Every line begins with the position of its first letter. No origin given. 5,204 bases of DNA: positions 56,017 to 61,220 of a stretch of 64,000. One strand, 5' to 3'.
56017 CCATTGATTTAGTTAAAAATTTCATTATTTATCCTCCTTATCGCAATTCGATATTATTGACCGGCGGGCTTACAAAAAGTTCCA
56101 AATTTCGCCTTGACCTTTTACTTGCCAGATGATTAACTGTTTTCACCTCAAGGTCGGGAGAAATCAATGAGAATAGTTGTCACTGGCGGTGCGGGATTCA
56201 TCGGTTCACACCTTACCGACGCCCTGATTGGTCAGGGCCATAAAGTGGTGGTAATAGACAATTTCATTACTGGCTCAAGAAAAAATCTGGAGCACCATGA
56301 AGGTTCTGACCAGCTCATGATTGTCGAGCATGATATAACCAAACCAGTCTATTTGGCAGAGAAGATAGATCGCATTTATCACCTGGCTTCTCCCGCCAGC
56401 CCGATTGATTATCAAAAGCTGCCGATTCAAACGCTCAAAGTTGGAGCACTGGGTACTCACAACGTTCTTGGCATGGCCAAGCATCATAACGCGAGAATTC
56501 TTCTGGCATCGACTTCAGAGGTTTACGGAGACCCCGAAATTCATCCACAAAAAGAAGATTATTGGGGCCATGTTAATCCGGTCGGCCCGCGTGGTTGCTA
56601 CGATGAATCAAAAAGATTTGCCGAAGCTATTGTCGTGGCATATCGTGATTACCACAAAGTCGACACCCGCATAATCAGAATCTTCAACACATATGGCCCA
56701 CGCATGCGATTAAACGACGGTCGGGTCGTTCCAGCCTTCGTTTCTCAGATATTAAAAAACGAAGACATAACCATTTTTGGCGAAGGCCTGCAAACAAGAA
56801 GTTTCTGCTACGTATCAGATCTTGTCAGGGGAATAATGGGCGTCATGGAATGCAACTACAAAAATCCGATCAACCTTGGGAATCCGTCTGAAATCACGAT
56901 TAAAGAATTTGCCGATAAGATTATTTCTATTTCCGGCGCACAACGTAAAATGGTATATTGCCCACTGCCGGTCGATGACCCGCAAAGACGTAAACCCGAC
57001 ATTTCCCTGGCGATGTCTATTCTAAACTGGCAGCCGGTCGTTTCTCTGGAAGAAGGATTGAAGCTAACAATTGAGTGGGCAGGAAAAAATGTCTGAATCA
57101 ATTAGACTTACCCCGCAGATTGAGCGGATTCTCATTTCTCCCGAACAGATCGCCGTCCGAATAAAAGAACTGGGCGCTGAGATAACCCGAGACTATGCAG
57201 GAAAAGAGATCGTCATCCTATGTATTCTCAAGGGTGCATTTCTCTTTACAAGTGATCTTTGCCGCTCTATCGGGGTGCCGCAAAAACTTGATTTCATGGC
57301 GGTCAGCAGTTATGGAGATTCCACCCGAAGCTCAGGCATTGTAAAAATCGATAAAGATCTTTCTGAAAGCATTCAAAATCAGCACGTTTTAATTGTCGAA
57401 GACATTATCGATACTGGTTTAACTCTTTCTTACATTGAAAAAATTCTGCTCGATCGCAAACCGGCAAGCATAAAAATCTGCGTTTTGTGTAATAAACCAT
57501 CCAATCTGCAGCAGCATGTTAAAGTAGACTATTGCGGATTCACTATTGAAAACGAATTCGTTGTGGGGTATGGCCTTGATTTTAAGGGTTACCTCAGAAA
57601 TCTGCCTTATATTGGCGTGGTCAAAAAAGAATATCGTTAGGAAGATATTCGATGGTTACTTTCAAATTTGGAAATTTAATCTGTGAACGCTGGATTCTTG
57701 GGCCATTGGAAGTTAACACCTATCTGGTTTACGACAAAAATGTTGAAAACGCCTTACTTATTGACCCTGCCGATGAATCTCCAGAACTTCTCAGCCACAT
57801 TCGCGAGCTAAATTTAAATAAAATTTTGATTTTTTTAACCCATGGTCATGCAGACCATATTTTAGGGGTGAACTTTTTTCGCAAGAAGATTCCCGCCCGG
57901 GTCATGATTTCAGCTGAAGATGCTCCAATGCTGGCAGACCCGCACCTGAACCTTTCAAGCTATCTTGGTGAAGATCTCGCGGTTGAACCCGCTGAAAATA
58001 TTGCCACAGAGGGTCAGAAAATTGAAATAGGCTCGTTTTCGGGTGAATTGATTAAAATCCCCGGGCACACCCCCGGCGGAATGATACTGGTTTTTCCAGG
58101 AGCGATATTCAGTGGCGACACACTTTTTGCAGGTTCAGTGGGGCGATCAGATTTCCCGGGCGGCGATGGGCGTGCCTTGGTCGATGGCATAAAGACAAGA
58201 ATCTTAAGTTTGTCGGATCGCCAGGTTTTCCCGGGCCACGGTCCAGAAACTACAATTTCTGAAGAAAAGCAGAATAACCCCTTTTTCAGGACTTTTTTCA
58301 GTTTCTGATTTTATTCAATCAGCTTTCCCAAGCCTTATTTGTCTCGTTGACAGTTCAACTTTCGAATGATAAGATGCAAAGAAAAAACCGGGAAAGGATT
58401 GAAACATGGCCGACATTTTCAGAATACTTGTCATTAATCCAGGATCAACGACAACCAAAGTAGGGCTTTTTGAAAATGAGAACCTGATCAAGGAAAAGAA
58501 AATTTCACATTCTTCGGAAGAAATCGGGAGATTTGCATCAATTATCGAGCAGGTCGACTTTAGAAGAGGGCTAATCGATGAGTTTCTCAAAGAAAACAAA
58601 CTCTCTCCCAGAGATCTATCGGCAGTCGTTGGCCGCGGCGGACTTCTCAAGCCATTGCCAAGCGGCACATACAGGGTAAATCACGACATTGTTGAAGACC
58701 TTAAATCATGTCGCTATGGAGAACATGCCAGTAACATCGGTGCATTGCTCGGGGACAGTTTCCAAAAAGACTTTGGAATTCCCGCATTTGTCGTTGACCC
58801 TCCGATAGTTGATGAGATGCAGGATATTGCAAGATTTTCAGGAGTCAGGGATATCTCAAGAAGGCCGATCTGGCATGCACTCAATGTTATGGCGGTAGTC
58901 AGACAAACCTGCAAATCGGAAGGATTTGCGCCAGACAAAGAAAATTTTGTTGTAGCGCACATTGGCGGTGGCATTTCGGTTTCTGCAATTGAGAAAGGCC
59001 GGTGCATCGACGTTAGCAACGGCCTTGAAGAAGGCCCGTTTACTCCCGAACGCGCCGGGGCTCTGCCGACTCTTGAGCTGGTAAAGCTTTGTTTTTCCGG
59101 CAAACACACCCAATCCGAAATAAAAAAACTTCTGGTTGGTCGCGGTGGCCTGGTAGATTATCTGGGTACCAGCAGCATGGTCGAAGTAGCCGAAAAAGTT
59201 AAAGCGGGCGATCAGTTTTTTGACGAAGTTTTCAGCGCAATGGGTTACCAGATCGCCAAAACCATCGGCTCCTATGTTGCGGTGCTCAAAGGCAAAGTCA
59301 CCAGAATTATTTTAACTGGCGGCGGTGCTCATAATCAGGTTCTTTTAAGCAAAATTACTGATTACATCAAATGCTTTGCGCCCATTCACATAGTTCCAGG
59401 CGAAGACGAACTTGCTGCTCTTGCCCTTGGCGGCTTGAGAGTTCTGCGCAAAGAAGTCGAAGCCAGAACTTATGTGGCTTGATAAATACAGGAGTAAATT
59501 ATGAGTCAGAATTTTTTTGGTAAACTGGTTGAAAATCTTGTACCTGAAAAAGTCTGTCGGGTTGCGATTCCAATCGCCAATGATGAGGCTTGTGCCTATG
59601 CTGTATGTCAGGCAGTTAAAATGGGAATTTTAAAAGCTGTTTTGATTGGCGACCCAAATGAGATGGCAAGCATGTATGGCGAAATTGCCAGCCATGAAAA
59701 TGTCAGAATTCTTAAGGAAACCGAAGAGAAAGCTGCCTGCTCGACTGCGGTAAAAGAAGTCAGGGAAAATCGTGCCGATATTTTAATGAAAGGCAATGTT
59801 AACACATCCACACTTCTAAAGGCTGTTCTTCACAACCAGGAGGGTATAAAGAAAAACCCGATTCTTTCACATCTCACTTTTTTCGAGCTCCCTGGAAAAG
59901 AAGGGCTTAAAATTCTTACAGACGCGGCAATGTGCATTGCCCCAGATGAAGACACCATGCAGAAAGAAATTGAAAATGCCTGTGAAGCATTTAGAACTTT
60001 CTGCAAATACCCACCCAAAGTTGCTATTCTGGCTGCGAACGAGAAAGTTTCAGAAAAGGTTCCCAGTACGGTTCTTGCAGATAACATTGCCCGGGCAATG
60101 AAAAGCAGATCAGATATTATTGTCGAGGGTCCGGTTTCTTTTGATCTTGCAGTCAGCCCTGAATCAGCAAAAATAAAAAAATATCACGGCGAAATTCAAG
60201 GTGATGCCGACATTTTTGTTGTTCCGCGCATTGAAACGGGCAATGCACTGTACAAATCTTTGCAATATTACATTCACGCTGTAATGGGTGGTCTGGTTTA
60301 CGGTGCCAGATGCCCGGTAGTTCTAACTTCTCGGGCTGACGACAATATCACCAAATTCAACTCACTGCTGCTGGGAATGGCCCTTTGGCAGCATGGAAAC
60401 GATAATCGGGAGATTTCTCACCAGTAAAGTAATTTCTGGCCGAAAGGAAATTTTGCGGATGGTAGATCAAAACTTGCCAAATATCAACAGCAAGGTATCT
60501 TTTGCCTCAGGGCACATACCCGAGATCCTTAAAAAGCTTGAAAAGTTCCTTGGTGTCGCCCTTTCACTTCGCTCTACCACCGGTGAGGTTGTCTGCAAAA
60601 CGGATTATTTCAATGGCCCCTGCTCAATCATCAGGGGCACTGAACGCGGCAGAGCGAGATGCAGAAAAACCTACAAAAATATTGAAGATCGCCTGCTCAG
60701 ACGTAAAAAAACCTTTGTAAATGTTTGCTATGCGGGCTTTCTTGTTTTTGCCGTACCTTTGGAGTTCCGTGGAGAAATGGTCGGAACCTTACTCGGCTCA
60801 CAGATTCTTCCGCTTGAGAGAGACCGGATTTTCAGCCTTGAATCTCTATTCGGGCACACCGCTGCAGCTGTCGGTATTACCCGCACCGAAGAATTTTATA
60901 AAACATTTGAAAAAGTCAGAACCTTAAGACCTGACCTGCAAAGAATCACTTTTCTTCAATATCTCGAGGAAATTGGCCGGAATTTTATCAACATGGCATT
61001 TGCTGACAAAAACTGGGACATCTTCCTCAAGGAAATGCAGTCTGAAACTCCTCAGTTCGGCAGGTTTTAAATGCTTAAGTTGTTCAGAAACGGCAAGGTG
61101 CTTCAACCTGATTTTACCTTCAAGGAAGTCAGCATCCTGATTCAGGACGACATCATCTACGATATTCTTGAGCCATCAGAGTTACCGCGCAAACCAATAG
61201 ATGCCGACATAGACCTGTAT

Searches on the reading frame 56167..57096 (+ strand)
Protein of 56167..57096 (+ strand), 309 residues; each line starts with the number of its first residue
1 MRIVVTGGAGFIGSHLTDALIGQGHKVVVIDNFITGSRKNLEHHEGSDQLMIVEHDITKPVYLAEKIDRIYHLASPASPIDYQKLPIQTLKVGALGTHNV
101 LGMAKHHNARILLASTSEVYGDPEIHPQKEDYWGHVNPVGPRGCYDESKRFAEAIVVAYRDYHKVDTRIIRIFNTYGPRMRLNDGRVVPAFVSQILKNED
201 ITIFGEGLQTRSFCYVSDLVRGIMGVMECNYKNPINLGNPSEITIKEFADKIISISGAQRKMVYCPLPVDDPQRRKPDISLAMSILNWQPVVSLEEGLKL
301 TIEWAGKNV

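Call 20: search_protein_families(library=pfam, max_evalue=0.001, proteins=[window:56167-57096:+])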
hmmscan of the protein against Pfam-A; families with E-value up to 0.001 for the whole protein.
window:56167-57096:+ (309 aa): 7 families
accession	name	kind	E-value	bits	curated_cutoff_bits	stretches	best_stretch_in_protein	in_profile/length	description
PF01370.27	Epimerase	-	7.2e-51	173.3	20.9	1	3-229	1-227/240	NAD dependent epimerase/dehydratase family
PF16363.11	GDP_Man_Dehyd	-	6.9e-50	170.8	27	1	5-299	2-330/332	GDP-mannose 4,6 dehydratase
PF01073.25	3Beta_HSD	-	1e-15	58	22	1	4-220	1-222/280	3-beta hydroxysteroid dehydrogenase/isomerase family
PF04321.23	RmlD_sub_bind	-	6e-11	42.4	27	1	1-263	1-238/287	RmlD substrate binding domain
PF02719.21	Polysacc_synt_2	-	2.8e-10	40.3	20.2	1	139-261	132-252/293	Polysaccharide biosynthesis protein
PF07993.18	NAD_binding_4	-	2.1e-08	34.1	20.1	1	63-172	85-204/258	Male sterility protein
PF00106.31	adh_short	-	0.0006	19.8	26.6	1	3-63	3-64/195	short chain dehydrogenase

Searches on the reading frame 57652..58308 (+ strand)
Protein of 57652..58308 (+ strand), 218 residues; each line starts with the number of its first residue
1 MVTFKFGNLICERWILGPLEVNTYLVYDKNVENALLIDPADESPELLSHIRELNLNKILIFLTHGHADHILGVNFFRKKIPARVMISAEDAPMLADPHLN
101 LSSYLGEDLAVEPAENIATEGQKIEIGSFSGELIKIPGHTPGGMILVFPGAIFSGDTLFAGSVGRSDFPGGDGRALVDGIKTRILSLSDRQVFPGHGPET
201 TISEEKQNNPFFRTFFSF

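Call 20: search_protein_families(library=pfam, max_evalue=0.001, proteins=[window:57652-58308:+])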
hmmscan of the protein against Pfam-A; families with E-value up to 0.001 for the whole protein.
window:57652-58308:+ (218 aa): 2 families
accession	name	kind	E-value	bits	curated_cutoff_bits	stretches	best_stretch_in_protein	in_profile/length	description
PF00753.33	Lactamase_B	-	1.8e-24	87.2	22.7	1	17-196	2-196/196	Metallo-beta-lactamase superfamily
PF12706.13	Lactamase_B_2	-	0.00027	21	27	1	54-93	27-67/200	Beta-lactamase superfamily domain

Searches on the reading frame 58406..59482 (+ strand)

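Call 20: search_protein_families(library=pfam, max_evalue=0.001, proteins=[window:58406-59482:+])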
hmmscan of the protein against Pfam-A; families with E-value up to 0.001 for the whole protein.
window:58406-59482:+ (358 aa): 2 families
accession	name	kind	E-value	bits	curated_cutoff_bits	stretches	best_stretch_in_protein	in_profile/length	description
PF00871.23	Acetate_kinase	-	2.7e-16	59.6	22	1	172-312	193-337/392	Acetokinase family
PF01869.26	BcrAD_BadFG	-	0.00022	21.3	31.5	0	261-322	184-245/271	BadF/BadG/BcrA/BcrD ATPase family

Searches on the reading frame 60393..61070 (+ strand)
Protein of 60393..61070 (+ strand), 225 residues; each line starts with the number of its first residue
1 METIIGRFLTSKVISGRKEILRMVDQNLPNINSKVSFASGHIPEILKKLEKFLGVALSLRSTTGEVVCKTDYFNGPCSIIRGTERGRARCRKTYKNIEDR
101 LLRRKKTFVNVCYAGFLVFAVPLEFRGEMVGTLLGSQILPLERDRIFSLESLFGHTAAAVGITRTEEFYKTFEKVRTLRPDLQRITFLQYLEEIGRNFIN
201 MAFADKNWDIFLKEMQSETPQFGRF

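Call 20: search_protein_families(library=pfam, max_evalue=0.001, proteins=[window:60393-61070:+])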
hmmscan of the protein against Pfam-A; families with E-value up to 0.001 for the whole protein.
window:60393-61070:+ (225 aa): 1 family
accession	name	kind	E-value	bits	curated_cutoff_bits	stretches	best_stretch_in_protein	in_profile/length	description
PF10114.15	PocR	-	8e-19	68.4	23.9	1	42-180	8-140/162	Sensory domain found in PocR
